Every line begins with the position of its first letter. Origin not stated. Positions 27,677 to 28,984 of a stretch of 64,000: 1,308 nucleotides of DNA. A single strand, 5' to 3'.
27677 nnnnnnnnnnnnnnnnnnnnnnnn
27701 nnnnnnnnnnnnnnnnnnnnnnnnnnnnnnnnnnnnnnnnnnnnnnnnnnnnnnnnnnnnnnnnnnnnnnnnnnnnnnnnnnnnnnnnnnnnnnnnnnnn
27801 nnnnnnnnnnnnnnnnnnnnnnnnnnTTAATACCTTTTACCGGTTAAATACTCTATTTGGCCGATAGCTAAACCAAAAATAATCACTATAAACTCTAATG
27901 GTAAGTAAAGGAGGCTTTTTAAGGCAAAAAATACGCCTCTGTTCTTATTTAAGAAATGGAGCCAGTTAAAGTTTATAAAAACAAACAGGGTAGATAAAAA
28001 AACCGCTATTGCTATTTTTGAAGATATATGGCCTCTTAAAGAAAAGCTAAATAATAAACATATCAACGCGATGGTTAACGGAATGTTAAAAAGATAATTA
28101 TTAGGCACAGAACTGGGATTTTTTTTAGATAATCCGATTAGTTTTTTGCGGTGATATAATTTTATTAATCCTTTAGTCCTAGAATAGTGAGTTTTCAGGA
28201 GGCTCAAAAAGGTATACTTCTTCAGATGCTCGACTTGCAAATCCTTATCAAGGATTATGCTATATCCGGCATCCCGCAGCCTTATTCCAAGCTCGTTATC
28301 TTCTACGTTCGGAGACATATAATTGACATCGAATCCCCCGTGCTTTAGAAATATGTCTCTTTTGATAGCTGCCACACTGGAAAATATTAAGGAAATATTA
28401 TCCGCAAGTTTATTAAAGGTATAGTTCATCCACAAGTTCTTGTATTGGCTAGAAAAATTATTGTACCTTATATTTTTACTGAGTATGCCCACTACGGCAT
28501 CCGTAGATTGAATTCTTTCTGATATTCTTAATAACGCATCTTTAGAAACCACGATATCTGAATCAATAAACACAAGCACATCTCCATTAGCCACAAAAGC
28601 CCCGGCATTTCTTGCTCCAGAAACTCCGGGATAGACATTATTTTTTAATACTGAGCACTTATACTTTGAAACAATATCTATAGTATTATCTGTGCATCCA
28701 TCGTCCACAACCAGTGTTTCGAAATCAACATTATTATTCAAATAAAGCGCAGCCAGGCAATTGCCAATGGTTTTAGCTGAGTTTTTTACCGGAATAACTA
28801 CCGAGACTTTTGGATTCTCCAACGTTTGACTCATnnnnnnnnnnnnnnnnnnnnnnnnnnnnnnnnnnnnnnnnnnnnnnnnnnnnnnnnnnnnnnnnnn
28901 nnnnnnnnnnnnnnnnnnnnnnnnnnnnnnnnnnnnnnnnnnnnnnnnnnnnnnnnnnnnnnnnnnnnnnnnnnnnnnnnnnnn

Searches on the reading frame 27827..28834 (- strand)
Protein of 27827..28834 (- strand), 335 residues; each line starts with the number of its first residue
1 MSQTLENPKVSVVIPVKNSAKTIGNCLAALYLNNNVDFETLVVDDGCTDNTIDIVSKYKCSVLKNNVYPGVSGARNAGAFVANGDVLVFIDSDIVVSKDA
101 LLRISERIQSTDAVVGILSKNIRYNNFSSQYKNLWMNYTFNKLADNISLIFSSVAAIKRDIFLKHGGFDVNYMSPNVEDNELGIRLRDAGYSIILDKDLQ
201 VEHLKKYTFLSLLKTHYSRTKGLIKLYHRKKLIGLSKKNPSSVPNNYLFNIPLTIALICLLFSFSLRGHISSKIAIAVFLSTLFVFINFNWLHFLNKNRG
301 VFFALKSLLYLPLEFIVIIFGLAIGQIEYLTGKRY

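Call 3: search_protein_families(library=pfam, proteins=[window:27827-28834:-])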
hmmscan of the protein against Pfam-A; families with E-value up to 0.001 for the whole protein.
window:27827-28834:- (335 aa): 5 families
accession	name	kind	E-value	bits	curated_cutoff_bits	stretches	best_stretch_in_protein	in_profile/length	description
PF00535.33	Glycos_transf_2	-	3.3e-25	89.4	23.3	1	11-163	1-165/168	Glycosyl transferase family 2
PF10111.15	Glyco_tranf_2_2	-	9.4e-15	55.3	27.3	1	11-193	1-206/276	Glycosyltransferase like family 2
PF13641.12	Glyco_tranf_2_3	-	5.6e-11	43.3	27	1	8-214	1-222/230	Glycosyltransferase like family 2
PF13632.12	Glyco_trans_2_3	-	1.6e-06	28.5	27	1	88-286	3-192/198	Glycosyl transferase family group 2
PF13506.12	Glyco_transf_21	-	2e-06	27.8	21.7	1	82-214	29-166/174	Glycosyl transferase family 21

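Call 4: search_protein_families(library=ncbifam, proteins=[window:27827-28834:-])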
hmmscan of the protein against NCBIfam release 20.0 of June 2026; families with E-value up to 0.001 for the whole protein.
window:27827-28834:- (335 aa): 21 families
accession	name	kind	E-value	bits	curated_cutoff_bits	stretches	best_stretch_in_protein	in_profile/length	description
TIGR03965.1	mycofact_glyco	equivalog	5.6e-24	84.8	280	1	6-230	72-307/467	mycofactocin biosynthesis glycosyltransferase MftF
TIGR04283.1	glyco_like_mftF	equivalog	4.8e-21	75.4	182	1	10-218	1-200/221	TIGR04283 family arsenosugar biosynthesis glycosyltransferase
NF041875.1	EPS_EpsD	equivalog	8.7e-21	74.6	370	1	10-217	1-221/325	exopolysaccharide biosynthesis glycosyltransferase EpsD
NF007482.0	PRK10073.1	equivalog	2e-15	56.7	423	1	6-99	4-101/334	glycosyltransferase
TIGR03937.1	PgaC_IcaA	equivalog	4.6e-11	42.3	422.3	1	5-124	42-165/407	poly-beta-1,6-N-acetyl-D-glucosamine synthase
NF038299.1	EPS_HpsN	equivalog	9.9e-11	41.2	425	1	8-208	1-225/317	hormogonium polysaccharide biosynthesis glycosyltransferase HpsN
NF041394.1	GtaseAglG_Halo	equivalog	3.7e-10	39.6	440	1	10-203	3-215/304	glucosyl-dolichyl phosphate glucuronosyltransferase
NF010496.0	PRK13915.1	equivalog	1.6e-09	37.3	262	1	6-98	29-131/307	glucosyl-3-phosphoglycerate synthase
TIGR03111.1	glyc2_xrt_Gpos1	hypoth_equivalog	4.2e-09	35.7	363.95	1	6-117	47-165/439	TIGR03111 family XrtG-associated glycosyltransferase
NF047683.1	TeichurnBiosyTuaG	equivalog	7.1e-09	35.7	400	1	6-105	4-108/252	teichuronic acid biosynthesis protein TuaG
NF007986.1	PRK10714.1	equivalog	6.3e-08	32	529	1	9-128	7-135/316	undecaprenyl-phosphate 4-deoxy-4-formamido-L-arabinose transferase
NF038302.1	EPS_HpsE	equivalog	6.3e-07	28.7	300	1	10-110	3-113/307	hormogonium polysaccharide biosynthesis glycosyltransferase HpsE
TIGR03469.1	HpnB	hypoth_equivalog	9e-07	28.2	379.25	1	7-114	43-166/386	hopene-associated glycosyltransferase HpnB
NF053739.1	GlytfEpsEBac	equivalog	1.9e-06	27.1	450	1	8-191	1-190/265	glycosyltransferase EpsE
NF050819.1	PolSacchBiosHfsG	equivalog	5e-06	25.9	500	1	7-188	11-203/302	polysaccharide biosynthesis protein HfsG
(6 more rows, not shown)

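Call 20: search_solved_structures(query=window:27827-28834:-, max_evalue=0.01)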
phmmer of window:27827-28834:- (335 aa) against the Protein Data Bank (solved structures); distinct sequences matched with E-value up to 0.01: 22.
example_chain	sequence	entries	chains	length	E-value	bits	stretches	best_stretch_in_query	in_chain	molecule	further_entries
2z86_A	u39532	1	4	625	8.7e-12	48.1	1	7-144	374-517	Chondroitin synthase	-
2z87_A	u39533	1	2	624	8.7e-12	48.1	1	7-144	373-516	Chondroitin synthase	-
5hea_A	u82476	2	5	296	7.2e-10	41.8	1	9-116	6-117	Putative glycosyltransferase (GalT1)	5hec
3bcv_A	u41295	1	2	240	7.6e-09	38.5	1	8-106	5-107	Putative glycosyltransferase protein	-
6p61_A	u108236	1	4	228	1.7e-08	37.3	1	7-101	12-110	Glycosyltransferase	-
5tze_C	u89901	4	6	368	3.3e-08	36.4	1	9-106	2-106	Glycosyl transferase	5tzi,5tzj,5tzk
5tz8_A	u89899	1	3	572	4.6e-08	35.9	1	9-105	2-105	Glycosyl transferase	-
8vh7_A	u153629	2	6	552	1.6e-07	34.2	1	6-103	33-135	Heparosan synthase B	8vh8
8viw_A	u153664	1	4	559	1.6e-07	34.1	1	6-103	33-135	Heparosan synthase B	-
22ao_A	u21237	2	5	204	2.2e-07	33.7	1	7-103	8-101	GmaR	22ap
9omm_A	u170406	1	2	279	3.3e-07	33.1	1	10-116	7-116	Glycosyltransferase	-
9omh_A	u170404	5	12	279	3.3e-07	33.1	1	10-116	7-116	Glycosyltransferase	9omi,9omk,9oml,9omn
9omj_A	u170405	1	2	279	3.8e-07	32.9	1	10-116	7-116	Glycosyltransferase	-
5mlz_A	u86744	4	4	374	4.2e-06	29.5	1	6-116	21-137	Dolichol monophosphate mannose synthase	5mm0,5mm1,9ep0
9hwj_A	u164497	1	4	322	4.7e-05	26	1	8-124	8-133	Undecaprenyl-phosphate 4-deoxy-4-formamido-L-arabinose transferase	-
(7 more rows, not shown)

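Call 41: find_homologous_proteins(query=window:27827-28834:-)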
Query window:27827-28834:- (335 aa): 650 proteins with E <= 0.001 among 4747 candidates; the best 120 are listed.
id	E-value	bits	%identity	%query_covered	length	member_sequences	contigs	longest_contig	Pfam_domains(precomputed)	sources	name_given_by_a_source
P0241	6.2e-213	724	99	100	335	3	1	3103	PF10111.15,PF13506.14,PF13641.13,PF00535.33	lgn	-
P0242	5.5e-171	586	79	100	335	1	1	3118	PF10111.15,PF13506.14,PF13641.13,PF00535.33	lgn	-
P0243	1.7e-159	548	89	85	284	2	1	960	PF10111.15,PF13506.14,PF00535.33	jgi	-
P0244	5.4e-156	537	73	100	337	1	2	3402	PF10111.15,PF13641.13,PF00535.33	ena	-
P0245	9.9e-151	519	71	100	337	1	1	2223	PF10111.15,PF13641.13,PF00535.33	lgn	-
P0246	6.7e-149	513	70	100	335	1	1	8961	PF10111.15,PF13506.14,PF13641.13,PF00535.33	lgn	-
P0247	2.5e-140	485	66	100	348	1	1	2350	PF13632.13,PF10111.15,PF13506.14,PF13641.13,PF00535.33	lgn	-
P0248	2.6e-140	485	68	98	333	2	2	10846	PF10111.15,PF13641.13,PF00535.33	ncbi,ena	-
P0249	4.2e-140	485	67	98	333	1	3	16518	PF10111.15,PF13506.14,PF13641.13,PF00535.33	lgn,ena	-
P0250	5.8e-134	464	65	100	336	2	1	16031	PF10111.15,PF13641.13,PF00535.33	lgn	-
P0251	3.7e-133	462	65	98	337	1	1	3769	PF10111.15,PF13641.13,PF00535.33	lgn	-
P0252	6.0e-132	458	64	98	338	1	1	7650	PF10111.15,PF13506.14,PF13641.13,PF00535.33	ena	-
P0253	3.6e-130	452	65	98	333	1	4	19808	PF10111.15,PF13641.13,PF00535.33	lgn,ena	-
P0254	6.6e-127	441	61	100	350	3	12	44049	PF10111.15,PF13641.13,PF00535.33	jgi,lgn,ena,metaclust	metaclust:\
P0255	2.6e-124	433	59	99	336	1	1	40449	PF10111.15,PF13506.14,PF13641.13,PF00535.33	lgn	-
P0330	4.3e-56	209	35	100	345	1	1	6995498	PF13632.13,PF10111.15,PF13506.14,PF13641.13,PF00535.33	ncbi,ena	-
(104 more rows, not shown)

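Call 43: find_encoding_contigs(protein=P0330, flank=10000, max_places=1)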
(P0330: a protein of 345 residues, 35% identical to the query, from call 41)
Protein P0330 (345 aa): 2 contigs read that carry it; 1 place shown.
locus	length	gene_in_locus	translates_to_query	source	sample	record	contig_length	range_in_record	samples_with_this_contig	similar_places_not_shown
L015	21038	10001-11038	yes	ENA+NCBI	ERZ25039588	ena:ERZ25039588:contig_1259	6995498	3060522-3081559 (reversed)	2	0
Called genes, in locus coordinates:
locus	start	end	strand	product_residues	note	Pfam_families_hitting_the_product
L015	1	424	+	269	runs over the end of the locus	-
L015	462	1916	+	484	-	PF04932:Wzy_C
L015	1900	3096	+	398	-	PF13439:Glyco_transf_4, PF20706:GT4-conflict (weak), PF00534:Glycos_transf_1, PF13692:Glyco_trans_1_4, PF13524:Glyco_trans_1_2 (weak)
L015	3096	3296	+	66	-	-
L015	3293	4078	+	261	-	PF01522:Polysacc_deac_1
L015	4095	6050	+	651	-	PF13522:GATase_6, PF13537:GATase_7, PF00733:Asn_synthase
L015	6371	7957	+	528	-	PF02397:Bac_transf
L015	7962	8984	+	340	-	PF00884:Sulfatase, PF01663:Phosphodiest (weak)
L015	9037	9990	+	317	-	PF00884:Sulfatase, PF16347:SGSH_C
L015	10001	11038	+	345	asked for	PF13506:Glyco_transf_21 (faint), PF00535:Glycos_transf_2, PF10111:Glyco_tranf_2_2, PF13641:Glyco_tranf_2_3, PF13632:Glyco_trans_2_3 (weak)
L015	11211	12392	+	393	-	PF04055:Radical_SAM (weak)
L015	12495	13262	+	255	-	PF00535:Glycos_transf_2, PF13641:Glyco_tranf_2_3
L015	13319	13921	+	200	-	PF04307:YdjM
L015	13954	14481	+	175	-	PF04191:PEMT (weak), PF04140:ICMT (weak)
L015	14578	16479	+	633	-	PF13231:PMT_2 (weak)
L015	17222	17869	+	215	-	PF01663:Phosphodiest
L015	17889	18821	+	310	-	PF02492:cobW, PF07683:CobW_C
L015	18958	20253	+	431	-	PF03446:NAD_binding_2 (weak), PF03721:UDPG_MGDP_dh_N, PF00984:UDPG_MGDP_dh, PF03720:UDPG_MGDP_dh_C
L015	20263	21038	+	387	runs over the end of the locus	PF13439:Glyco_transf_4, PF13579:Glyco_trans_4_4, PF13692:Glyco_trans_1_4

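Call 50: predict_structure(alignment_id=A2)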
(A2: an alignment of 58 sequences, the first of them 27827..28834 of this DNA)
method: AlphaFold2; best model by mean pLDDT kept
length: 335 residues; sequences in the alignment: 58
mean_pLDDT: 93.6   pTM: 0.90
mean pLDDT of the five models: 93.6, 92.9, 92.7, 92.4, 92.1
residues with pLDDT >= 90: 292; 70-90: 30; 50-70: 9; < 50: 4
segments of 3 or more residues with pLDDT < 50: 234-236
pLDDT, mean of each block of 10 residues (from residue 1): 75 98 98 96 97 98 93 96 98 97 96 97 96 96 90 92 97 90 94 96 97 96 92 60 87 95 91 95 96 98 97 96 97 94
secondary structure, 60 per line:
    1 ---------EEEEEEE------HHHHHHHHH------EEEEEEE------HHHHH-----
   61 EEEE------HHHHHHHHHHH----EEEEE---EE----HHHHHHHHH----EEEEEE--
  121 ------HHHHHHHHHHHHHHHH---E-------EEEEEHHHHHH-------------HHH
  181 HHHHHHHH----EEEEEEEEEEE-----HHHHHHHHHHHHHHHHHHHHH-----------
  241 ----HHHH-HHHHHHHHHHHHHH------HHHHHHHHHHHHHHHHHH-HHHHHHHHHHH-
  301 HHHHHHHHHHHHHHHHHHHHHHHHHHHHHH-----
elements in order: E10-16 H23-31 E38-44 H51-55 E61-64 H71-81 E86-90 H100-108 E113-118 H127-142 E154-158 H159-164 H178-188 E193-203 H209-229 H245-248 H250-263 H270-287 H289-299 H301-330
